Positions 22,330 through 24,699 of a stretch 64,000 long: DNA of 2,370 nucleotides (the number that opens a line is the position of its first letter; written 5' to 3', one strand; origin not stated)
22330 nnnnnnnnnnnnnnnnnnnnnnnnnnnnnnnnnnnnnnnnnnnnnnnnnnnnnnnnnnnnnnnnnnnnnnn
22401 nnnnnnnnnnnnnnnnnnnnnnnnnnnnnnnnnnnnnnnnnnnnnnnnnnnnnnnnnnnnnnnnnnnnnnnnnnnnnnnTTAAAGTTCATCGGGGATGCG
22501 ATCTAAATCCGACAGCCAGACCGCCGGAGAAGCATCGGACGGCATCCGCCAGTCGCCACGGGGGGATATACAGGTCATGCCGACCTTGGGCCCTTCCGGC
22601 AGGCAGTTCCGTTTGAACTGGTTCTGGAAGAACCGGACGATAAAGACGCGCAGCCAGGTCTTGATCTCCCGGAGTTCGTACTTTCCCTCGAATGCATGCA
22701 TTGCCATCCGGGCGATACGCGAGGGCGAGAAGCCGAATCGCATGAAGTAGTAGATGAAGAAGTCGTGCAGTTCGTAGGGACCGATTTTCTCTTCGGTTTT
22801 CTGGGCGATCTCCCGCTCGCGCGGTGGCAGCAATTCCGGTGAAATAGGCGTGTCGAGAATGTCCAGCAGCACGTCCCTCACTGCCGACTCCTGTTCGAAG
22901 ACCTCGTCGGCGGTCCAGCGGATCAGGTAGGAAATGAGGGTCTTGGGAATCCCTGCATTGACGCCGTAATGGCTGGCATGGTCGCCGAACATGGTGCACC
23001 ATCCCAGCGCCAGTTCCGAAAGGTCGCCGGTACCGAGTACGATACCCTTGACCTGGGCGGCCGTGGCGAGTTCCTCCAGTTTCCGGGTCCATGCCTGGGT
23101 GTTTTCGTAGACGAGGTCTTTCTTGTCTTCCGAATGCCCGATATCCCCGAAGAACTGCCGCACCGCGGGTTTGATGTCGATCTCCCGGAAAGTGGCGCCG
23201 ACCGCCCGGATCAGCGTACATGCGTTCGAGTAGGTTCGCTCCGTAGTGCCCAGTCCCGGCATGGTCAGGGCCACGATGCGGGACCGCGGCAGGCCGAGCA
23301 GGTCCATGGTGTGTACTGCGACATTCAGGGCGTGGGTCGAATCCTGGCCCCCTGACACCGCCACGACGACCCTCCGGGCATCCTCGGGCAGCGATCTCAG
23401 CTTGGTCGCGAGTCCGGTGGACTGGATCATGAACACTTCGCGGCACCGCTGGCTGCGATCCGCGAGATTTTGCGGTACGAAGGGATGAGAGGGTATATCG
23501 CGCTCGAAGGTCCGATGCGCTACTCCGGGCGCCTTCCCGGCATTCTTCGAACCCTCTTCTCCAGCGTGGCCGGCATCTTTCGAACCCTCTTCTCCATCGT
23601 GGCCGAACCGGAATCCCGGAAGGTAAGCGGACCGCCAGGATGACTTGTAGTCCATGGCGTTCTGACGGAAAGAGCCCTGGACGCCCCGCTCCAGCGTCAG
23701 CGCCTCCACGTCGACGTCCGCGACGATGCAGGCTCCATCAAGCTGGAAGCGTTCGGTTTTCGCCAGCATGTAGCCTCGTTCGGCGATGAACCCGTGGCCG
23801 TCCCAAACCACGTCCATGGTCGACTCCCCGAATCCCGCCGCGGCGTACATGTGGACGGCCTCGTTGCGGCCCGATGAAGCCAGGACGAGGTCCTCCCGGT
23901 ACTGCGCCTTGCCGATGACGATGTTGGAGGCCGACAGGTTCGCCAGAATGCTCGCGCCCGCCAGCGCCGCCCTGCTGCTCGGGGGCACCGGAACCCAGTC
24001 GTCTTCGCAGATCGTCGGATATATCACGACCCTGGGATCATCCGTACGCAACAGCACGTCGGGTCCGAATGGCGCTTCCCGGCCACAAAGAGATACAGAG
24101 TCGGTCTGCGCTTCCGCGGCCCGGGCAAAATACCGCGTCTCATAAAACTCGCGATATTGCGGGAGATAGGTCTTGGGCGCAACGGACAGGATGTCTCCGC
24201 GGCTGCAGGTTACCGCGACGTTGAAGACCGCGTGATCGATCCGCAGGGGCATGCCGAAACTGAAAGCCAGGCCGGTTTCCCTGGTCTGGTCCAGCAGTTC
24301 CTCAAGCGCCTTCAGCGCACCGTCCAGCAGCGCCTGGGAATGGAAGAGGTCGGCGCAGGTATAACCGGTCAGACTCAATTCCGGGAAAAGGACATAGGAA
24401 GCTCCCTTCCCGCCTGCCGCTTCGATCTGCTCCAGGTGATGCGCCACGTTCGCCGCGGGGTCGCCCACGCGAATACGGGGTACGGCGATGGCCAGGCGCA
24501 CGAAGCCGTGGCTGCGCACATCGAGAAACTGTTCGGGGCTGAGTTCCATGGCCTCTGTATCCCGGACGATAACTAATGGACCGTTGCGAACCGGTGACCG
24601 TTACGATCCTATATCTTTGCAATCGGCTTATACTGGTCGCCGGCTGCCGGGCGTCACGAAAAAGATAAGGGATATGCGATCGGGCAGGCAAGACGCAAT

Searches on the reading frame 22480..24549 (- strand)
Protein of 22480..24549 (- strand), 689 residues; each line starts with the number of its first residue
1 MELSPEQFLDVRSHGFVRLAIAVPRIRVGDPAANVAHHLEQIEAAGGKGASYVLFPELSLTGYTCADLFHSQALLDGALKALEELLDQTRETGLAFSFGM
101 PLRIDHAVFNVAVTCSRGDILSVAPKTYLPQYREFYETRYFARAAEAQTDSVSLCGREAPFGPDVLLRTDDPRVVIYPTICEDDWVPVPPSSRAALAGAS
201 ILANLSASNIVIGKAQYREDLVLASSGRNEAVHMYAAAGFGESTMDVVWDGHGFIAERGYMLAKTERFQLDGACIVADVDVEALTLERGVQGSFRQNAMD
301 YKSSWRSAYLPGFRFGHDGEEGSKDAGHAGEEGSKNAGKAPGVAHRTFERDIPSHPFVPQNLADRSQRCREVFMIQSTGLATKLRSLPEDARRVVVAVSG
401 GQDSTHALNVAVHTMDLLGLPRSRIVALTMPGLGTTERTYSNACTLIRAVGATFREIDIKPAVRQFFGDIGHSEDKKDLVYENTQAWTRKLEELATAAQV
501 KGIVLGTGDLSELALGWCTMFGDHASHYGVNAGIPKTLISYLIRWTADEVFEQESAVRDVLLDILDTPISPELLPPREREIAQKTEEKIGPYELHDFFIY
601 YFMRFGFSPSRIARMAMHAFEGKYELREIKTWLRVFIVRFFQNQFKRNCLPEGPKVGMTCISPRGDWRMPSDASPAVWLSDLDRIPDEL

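Call 47: search_protein_families(library=pfam, proteins=[window:22480-24549:-], max_evalue=0.0001)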
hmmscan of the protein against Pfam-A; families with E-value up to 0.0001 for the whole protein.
window:22480-24549:- (689 aa): 2 families
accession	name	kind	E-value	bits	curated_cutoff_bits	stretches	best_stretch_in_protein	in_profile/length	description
PF02540.23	NAD_synthase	-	2.3e-24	86.3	21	1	390-546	17-166/242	NAD synthase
PF00795.27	CN_hydrolase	-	2.1e-16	60.4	23.2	1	19-283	2-250/256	Carbon-nitrogen hydrolase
